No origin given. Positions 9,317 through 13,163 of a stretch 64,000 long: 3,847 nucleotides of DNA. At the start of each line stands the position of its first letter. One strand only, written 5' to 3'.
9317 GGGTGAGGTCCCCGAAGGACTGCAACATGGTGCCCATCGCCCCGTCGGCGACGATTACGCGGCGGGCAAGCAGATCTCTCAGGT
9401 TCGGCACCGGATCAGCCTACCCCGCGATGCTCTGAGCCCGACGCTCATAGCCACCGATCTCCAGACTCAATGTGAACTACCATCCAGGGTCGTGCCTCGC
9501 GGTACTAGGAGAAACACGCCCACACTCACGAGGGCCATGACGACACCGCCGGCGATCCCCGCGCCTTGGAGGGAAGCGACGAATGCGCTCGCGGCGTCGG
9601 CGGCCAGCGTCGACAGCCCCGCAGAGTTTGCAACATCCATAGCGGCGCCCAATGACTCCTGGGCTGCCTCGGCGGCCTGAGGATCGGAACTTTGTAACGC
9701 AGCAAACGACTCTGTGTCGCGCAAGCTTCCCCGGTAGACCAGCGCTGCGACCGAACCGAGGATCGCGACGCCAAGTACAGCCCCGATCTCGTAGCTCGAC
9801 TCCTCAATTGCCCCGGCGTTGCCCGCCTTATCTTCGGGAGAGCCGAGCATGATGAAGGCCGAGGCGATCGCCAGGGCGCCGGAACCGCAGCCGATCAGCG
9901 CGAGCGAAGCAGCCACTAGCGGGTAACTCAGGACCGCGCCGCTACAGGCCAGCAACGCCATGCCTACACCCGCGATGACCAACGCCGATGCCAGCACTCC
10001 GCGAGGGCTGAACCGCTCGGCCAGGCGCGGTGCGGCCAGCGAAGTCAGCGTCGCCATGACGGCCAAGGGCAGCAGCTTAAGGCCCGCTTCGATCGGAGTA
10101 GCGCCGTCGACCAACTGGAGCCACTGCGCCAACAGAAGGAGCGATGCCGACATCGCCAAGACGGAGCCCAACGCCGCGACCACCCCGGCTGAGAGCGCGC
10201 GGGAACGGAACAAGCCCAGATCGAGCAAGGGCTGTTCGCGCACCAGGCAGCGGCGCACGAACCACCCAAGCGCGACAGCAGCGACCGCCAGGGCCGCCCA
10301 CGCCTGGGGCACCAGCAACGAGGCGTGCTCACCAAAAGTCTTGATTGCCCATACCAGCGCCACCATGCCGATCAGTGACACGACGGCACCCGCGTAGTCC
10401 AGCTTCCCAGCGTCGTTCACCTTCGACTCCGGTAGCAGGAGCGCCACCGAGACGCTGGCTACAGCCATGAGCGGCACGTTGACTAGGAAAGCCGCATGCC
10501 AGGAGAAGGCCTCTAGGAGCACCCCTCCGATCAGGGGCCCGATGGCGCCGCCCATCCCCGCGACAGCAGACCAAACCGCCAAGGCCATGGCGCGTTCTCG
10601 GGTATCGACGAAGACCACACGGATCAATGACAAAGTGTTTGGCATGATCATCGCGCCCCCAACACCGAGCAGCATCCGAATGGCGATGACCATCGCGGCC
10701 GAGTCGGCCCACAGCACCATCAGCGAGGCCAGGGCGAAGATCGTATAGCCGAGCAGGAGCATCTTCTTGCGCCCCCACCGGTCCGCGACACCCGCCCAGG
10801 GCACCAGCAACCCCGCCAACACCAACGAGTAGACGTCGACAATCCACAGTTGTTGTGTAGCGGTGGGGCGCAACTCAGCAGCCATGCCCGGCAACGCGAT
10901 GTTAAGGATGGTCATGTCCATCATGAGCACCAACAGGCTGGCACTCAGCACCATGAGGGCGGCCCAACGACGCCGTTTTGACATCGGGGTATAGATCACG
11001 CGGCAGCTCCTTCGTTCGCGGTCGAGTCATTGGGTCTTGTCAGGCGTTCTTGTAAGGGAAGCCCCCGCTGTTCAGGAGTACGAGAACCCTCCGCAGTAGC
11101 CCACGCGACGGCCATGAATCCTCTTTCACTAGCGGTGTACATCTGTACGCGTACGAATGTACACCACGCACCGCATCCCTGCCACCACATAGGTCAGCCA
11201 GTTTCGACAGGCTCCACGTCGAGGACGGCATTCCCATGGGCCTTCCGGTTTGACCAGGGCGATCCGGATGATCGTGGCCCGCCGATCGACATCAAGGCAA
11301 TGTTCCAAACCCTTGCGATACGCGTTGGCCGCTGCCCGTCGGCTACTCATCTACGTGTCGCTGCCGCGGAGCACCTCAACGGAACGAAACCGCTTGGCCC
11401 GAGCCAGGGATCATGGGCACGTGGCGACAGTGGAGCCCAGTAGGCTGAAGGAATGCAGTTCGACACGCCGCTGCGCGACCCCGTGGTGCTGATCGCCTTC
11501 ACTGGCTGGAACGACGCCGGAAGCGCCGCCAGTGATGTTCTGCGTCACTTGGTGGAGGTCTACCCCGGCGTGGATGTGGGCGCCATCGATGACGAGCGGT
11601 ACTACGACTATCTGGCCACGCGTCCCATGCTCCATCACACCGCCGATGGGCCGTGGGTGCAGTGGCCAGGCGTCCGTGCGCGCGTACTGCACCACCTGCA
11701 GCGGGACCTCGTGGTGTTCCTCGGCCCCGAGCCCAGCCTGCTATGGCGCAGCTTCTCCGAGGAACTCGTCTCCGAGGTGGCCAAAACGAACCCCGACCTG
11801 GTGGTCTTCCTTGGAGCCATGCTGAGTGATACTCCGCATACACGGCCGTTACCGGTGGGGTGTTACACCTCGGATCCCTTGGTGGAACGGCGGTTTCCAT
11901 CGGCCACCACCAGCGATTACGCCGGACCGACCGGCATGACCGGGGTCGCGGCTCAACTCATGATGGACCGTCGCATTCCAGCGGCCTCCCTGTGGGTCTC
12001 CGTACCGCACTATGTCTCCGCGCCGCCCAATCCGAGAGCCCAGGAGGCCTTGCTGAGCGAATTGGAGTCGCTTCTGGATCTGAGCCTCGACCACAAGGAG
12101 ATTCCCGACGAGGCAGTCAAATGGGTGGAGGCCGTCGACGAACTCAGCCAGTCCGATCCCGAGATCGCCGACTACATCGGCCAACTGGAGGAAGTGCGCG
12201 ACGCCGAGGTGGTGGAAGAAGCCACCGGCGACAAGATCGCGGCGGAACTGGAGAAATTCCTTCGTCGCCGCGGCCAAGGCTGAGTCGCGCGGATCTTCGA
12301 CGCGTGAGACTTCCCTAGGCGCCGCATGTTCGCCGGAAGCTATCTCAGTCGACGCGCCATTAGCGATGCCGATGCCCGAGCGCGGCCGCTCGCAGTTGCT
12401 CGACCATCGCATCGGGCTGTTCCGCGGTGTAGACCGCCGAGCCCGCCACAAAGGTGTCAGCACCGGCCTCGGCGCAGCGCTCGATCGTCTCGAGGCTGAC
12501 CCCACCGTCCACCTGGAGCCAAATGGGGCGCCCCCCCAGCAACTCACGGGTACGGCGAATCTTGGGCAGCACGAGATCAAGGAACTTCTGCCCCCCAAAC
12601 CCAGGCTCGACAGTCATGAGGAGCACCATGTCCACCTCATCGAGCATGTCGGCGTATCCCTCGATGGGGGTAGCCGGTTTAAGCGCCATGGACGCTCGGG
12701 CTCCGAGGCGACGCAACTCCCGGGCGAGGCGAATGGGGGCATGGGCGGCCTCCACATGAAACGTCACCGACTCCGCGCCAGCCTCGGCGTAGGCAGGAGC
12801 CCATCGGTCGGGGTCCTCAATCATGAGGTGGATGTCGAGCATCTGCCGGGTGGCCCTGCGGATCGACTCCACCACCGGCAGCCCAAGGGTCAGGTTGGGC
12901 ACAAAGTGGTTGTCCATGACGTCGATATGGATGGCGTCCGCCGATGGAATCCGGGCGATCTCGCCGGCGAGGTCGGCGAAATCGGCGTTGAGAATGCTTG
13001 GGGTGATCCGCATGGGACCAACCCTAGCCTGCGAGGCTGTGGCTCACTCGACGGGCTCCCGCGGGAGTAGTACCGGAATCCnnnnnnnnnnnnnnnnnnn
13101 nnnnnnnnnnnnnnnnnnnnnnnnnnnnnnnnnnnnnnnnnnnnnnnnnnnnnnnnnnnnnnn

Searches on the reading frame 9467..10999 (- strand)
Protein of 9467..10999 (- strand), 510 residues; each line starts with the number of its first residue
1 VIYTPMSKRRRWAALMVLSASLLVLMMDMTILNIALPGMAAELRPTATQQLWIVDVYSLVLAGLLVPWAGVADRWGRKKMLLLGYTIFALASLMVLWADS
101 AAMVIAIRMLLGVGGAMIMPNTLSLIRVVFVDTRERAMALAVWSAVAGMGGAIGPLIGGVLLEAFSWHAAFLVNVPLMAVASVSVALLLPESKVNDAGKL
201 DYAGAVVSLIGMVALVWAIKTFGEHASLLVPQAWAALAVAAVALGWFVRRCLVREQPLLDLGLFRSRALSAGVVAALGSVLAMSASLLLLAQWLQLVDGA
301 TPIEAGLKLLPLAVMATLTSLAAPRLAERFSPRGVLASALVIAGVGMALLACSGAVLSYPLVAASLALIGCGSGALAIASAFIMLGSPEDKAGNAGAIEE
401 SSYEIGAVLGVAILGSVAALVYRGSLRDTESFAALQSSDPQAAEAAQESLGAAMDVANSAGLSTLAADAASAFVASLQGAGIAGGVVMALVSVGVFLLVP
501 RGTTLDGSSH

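Call 39: search_protein_families(library=pfam, proteins=[window:9467-10999:-], max_evalue=0.00001)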
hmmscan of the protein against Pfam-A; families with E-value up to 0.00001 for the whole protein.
window:9467-10999:- (510 aa): 1 family
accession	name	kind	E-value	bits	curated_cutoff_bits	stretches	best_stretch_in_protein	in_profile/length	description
PF07690.21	MFS_1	-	3.1e-44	151.7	33.4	1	19-410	2-346/347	Major Facilitator Superfamily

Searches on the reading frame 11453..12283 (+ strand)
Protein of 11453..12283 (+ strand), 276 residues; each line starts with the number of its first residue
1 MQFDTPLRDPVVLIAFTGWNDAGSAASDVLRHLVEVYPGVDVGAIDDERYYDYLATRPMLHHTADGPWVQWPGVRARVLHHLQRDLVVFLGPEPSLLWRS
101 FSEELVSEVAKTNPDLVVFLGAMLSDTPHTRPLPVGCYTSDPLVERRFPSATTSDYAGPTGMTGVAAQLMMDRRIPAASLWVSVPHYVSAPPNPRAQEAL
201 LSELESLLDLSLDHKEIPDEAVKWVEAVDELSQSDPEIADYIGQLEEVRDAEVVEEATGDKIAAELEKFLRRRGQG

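Call 3: search_protein_families(library=pfam, proteins=[window:11453-12283:+], max_evalue=1)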
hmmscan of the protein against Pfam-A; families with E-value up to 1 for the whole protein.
window:11453-12283:+ (276 aa): 4 families
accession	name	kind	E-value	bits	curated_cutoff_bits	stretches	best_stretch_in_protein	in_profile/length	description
PF09754.15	PAC2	-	1.2e-47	162.9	25.8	1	15-231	1-214/215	PAC2 family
PF24313.1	Paratox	-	0.025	14.7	27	1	237-266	29-58/59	Paratox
PF24551.1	SH3_Rv0428c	-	0.17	12.4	27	0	234-265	17-47/55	Probable histone acetyltransferase Rv0428c SH3 domain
PF07527.18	Hairy_orange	-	0.18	12.5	25.3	1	68-84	22-37/40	Hairy Orange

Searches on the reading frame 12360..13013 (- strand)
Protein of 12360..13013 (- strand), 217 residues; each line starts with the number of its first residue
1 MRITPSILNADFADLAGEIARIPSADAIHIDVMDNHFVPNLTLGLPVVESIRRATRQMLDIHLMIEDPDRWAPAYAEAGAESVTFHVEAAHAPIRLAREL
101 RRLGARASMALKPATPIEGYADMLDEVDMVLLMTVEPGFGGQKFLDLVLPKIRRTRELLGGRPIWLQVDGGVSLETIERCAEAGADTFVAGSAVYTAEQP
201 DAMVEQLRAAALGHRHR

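Call 3: search_protein_families(library=pfam, proteins=[window:12360-13013:-], max_evalue=1)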
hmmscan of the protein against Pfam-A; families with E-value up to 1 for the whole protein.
window:12360-13013:- (217 aa): 4 families
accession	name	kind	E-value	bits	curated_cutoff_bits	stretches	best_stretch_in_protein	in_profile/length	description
PF00834.25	Ribul_P_3_epim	-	6.4e-72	241.5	21.1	1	3-195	2-198/198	Ribulose-phosphate 3 epimerase family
PF00977.27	His_biosynth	-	0.011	15.6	23.6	1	163-197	73-108/228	Histidine biosynthesis protein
PF00215.30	OMPdecase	-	0.021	15.2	27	1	167-206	180-220/221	Orotidine 5'-phosphate decarboxylase / HUMPS family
PF01729.25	QRPTase_C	-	0.025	14.7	23.1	1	158-201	127-165/169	Quinolinate phosphoribosyl transferase, C-terminal domain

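Call 40: find_related_loci(query=window:12360-13010:-, collection=genome_contigs, flank=10000)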
Query window:12360-13010:- (216 aa) in genome_contigs; peptide patterns used: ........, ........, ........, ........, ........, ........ (x = any residue, [..] = any of these).
600 stretches matched a pattern (row limit reached: there are more); 591 encode a relative of the query (tblastn E <= 1e-3); the best 80 are kept; 80 distinct loci.
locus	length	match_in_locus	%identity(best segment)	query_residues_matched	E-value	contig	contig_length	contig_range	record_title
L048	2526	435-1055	87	1-207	5e-125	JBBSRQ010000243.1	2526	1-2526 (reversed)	MAG: Propionibacteriales bacterium isolate SVL1_sbin.40 SVL1_sbin.40_K_1380817_L_2526_cov_29.8222, whole genome shotgun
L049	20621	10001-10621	86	1-207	6e-119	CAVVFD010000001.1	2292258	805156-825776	MAG: uncultured Actinomycetota bacterium isolate MFD01721.bin.1.97 genome assembly, contig: contig_15342, whole genome s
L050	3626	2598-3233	84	1-212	9e-121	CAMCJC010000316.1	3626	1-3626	MAG: uncultured Propionibacteriaceae bacterium isolate SRR15732359_bin.1_metaWRAP_v1.3_MAG genome assembly, contig: ERZ9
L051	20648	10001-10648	86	1-213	2e-117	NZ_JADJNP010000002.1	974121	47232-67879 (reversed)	MAG: Tessaracoccus sp. isolate EsbW_18-Q3-R4-48_MAXAC.167_sub tig00000811-10-9748360, whole genome shotgun sequence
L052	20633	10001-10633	85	1-211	5e-117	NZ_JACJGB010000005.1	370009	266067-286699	Tessaracoccus sp. MC1679 Scaffold5_1, whole genome shotgun sequence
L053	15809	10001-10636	85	1-212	1e-116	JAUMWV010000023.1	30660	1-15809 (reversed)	MAG: Propionibacteriaceae bacterium isolate S15M_Sa_30 NODE_733_length_30660_cov_6.169188, whole genome shotgun sequence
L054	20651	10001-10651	81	1-215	5e-113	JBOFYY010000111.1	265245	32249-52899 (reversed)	MAG: Propionibacteriaceae bacterium isolate WFFMC_MAG_488 k139_98480_flag=0_multi=90.9864_len=265245, whole genome shotg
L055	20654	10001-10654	78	1-215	3e-109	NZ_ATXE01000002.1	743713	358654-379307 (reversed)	Aestuariimicrobium kwangyangense DSM 21549 H507DRAFT_scaffold00002.2_C, whole genome shotgun sequence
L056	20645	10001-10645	78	1-213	8e-109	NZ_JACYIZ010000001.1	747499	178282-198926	Aestuariimicrobium ganziense strain YIM S02566 Scaffold1, whole genome shotgun sequence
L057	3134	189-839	77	1-215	5e-111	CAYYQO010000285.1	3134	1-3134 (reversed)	MAG TPA_asm: uncultured Aeromicrobium sp. isolate SRP344714_co2_441 genome assembly, contig: NODE_78487_length_3134_cov_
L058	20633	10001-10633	80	1-211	2e-108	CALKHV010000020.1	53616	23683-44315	MAG TPA_asm: uncultured Propionibacteriaceae bacterium isolate SRR5576003_bin.24_CONCOCT_v1.1_MAG genome assembly, conti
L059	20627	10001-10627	78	1-207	1e-106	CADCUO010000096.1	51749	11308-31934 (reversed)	MAG: uncultured Propionibacteriaceae bacterium isolate AVDCRST_MAG75 genome assembly, contig: k137_305088, whole genome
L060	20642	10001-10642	78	1-212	2e-106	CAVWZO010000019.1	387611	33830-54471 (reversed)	MAG: uncultured Actinomycetota bacterium isolate MFD04212.bin.1.86 genome assembly, contig: contig_5907, whole genome sh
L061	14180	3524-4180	77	1-216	3e-106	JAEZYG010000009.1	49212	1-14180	MAG: Actinomycetes bacterium isolate OH_PFB_23 k127_931144, whole genome shotgun sequence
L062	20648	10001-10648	75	1-214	3e-105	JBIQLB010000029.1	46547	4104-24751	MAG: Nocardioides sp. isolate mag.32g NODE_674_length_46547, whole genome shotgun sequence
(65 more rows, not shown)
